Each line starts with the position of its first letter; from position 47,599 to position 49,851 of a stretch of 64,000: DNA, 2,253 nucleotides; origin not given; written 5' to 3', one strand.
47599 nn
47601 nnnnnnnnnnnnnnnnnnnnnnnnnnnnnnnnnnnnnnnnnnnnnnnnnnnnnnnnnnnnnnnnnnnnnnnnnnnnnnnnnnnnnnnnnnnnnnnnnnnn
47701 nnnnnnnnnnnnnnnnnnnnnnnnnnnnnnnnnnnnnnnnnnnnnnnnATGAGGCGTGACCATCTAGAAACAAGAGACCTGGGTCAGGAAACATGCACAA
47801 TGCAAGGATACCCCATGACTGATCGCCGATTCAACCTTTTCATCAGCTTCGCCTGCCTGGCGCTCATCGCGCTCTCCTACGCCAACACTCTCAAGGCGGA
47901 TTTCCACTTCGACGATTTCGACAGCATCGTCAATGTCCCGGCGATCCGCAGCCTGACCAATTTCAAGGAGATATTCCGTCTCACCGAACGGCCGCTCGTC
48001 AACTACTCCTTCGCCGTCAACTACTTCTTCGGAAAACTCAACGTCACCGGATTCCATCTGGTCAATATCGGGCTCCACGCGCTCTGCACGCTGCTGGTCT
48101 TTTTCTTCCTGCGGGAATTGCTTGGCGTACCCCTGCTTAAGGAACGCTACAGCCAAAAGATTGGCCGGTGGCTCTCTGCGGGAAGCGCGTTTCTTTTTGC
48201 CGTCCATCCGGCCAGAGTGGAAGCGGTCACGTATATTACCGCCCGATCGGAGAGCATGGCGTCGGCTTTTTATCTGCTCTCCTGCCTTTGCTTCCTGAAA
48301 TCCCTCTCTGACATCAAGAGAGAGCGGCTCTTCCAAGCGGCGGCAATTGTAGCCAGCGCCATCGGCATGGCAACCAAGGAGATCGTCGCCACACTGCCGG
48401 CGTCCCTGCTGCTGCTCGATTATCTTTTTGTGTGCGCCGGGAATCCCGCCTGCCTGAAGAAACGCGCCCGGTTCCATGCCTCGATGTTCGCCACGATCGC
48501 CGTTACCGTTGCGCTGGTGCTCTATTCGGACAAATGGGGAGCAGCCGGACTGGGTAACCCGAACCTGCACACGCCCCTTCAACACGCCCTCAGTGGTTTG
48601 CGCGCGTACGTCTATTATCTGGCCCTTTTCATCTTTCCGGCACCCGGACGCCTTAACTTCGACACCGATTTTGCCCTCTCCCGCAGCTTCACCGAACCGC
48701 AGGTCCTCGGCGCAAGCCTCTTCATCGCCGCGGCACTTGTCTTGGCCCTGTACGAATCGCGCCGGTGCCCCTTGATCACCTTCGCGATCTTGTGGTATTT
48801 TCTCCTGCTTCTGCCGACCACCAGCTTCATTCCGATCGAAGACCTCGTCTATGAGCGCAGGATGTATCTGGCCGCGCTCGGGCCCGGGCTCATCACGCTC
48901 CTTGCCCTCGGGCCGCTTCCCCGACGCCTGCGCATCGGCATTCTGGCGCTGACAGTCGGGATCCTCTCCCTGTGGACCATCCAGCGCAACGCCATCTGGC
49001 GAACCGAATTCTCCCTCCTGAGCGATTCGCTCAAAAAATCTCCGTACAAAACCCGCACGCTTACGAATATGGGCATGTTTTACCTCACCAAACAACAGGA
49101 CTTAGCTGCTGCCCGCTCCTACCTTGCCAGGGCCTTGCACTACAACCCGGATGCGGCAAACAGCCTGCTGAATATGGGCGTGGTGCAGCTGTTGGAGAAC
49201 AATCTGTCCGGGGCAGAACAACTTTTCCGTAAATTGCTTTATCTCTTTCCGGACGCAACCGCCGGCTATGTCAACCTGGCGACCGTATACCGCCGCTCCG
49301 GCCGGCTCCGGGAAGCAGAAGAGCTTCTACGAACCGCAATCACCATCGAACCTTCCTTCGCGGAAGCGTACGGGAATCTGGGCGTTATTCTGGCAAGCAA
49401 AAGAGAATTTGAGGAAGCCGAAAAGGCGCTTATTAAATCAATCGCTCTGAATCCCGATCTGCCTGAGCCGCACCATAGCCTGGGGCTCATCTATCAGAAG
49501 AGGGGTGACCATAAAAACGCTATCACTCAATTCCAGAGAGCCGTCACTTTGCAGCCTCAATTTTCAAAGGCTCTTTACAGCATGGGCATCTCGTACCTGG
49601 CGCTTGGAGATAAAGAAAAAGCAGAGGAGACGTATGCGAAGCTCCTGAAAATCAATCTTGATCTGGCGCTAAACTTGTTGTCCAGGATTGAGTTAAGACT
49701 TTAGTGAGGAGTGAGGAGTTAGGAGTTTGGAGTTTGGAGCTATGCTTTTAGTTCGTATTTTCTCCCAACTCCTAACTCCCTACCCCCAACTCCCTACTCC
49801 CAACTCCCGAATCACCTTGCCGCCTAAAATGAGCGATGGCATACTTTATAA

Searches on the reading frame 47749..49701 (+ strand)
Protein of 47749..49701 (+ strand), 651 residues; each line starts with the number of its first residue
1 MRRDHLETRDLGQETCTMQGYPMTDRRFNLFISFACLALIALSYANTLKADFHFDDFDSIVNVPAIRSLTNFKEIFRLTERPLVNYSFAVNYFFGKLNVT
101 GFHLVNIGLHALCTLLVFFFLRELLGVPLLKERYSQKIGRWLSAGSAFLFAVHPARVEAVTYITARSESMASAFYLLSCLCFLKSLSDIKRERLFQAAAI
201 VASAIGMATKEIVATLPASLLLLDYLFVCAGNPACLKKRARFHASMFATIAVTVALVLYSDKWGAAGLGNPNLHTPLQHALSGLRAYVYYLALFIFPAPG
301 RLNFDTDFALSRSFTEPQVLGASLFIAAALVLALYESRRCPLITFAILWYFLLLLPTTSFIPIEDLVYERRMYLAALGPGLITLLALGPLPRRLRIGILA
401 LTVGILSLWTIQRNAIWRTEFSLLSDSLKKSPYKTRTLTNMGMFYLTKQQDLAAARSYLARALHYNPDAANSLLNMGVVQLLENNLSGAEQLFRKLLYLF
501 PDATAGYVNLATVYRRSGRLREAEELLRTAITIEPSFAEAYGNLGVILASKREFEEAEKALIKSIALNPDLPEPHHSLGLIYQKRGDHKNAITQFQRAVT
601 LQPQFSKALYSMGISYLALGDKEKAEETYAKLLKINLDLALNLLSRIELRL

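Call 9: search_protein_families(library=pfam, proteins=[window:47749-49701:+], max_evalue=0.001)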
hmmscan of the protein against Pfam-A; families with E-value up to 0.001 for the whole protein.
window:47749-49701:+ (651 aa): 22 families
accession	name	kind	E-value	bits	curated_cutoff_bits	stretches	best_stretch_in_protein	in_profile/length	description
PF00515.34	TPR_1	-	1.2e-32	110.8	27.8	3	538-570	1-33/34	Tetratricopeptide repeat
PF07719.23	TPR_2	-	7e-31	104.2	27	3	573-604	2-33/34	Tetratricopeptide repeat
PF13181.12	TPR_8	-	9.4e-30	100.7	25.7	3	575-604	4-33/34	Tetratricopeptide repeat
PF13432.12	TPR_16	-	9.3e-26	90.4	32.7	3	509-570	2-63/65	Tetratricopeptide repeat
PF13431.12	TPR_17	-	2.2e-24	84.1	24.4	0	595-627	2-34/34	Tetratricopeptide repeat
PF13414.12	TPR_11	-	2.3e-23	82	26.8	3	551-586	7-42/42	TPR repeat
PF14559.12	TPR_19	-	3.1e-22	79.1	25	3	516-572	3-59/68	Tetratricopeptide repeat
PF13424.12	TPR_12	-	4.2e-21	75.4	30.1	2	538-602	3-75/77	Tetratricopeptide repeat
PF13176.12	TPR_7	-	5.2e-19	67.1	27.9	0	508-533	3-28/36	Tetratricopeptide repeat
PF13174.12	TPR_6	-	7.1e-14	51.9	26.3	0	608-634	2-28/33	Tetratricopeptide repeat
PF13374.12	TPR_10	-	1.2e-13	51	27.5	0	507-533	5-31/42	Tetratricopeptide repeat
PF13428.12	TPR_14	-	1.6e-13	50.3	23.5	0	507-545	4-42/44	Tetratricopeptide repeat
PF23914.1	TPR_CcmH_CycH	-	9.1e-09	35.8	42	2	527-635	39-150/158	Cytochrome c-type biogenesis protein H TPR domain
PF13371.12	TPR_9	-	1.8e-08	34.7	35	0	546-604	3-61/73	Tetratricopeptide repeat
PF07721.20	TPR_4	-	2.1e-08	34.4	27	0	507-528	4-25/26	Tetratricopeptide repeat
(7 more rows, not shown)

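Call 10: search_protein_families(library=ncbifam, proteins=[window:47749-49701:+], max_evalue=0.001)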
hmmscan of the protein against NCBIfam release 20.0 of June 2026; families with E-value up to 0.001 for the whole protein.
window:47749-49701:+ (651 aa): 29 families (the best 25 are shown)
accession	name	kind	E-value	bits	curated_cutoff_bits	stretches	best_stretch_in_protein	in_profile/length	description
TIGR02521.1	type_IV_pilW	equivalog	1e-23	84.1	154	2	507-644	34-173/234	type IV pilus biogenesis/stability protein PilW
TIGR02917.1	PEP_TPR_lipo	equivalog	1e-22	79.9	312.2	1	436-649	126-340/899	XrtA/PEP-CTERM system TPR-repeat protein PrsT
NF040959.1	MamA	equivalog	7.1e-22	77.9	200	1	509-634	76-201/204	magnetosome protein MamA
NF033758.1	gliding_GltE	equivalog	5.3e-18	65.2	225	1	448-636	98-286/411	adventurous gliding motility TPR repeat lipoprotein GltE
NF033762.1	social_mot_Tgl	equivalog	1.7e-15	57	225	2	424-570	54-202/252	social motility TPR repeat lipoprotein Tgl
NF033920.0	C39_PA2778_fam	equivalog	1.7e-14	53.9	150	2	445-535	165-255/255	PA2778 family cysteine peptidase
NF002725.1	PRK02603.1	equivalog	2.6e-13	50.3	143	1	575-628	75-128/173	photosystem I assembly protein Ycf3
NF047371.1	FlcA_CTERM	equivalog_domain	9.7e-13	47.4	300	2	532-635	432-536/646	periplasmic flagellar collar protein FlcA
TIGR02552.1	LcrH_SycD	equivalog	1.1e-12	47.9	104.8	1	553-632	33-112/136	SycD/LcrH family type III secretion system chaperone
NF047507.1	TPR_BatC_Lepto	exception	3.5e-12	46.2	175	0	606-639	96-129/214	TPR repeat-containing protein BatC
TIGR02795.1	tol_pal_ybgF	equivalog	1.2e-10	42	90.1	1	550-633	14-103/119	tol-pal system protein YbgF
TIGR00990.1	3a0801s09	subfamily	3.3e-10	39.3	757.25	1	466-601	327-462/615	mitochondrial import receptor subunit TOM70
NF008391.2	PRK11189.1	equivalog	3.5e-10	39.8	250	0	575-638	68-131/297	lipoprotein NlpI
NF008520.0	PRK11447.1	equivalog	6.1e-08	30.9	858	0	579-635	276-332/1157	cellulose synthase complex outer membrane protein BcsC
NF008755.0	PRK11788.1-3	equivalog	6.7e-08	32.3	430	1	554-634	52-136/388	lipopolysaccharide assembly protein LapB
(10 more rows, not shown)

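Call 86: predict_structure(alignment_id=A7)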
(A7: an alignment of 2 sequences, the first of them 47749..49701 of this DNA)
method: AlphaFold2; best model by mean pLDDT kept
length: 651 residues; sequences in the alignment: 2
mean_pLDDT: 55.7   pTM: 0.40
mean pLDDT of the five models: 55.7, 53.5, 52.5, 50.7, 48.8
residues with pLDDT >= 90: 117; 70-90: 91; 50-70: 74; < 50: 369
segments of 3 or more residues with pLDDT < 50: 1-196, 200-221, 227-239, 253-326, 339-342, 344-346, 348-380, 407-421
pLDDT, mean of each block of 10 residues (from residue 1): 34 29 38 42 34 31 31 30 35 33 36 37 31 34 37 33 29 38 41 46 41 44 48 45 52 46 29 35 41 33 30 35 49 50 47 34 31 42 52 55 48 36 56 68 70 87 85 89 91 92 89 93 95 89 93 92 91 92 93 94 88 93 90 87 79 47
secondary structure, 60 per line:
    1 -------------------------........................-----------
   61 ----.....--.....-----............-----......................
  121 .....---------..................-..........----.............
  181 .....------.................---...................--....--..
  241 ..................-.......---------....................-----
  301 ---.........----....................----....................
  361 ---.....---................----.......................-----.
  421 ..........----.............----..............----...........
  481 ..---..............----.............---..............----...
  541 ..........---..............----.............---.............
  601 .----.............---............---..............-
elements in order (helices of 4 or more, strands of 3 or more residues): H26-49 H65-69 H72-76 H82-93 H99-125 H135-152 H154-163 H168-185 H192-208 H212-230 H233-236 H239-258 H260-266 H276-295 H304-312 H317-336 H341-360 H364-368 H372-387 H392-414 H420-430 H435-447 H452-465 H470-482 H486-499 H504-516 H520-533 H538-550 H554-567 H572-584 H588-601 H606-618 H622-633 H637-650
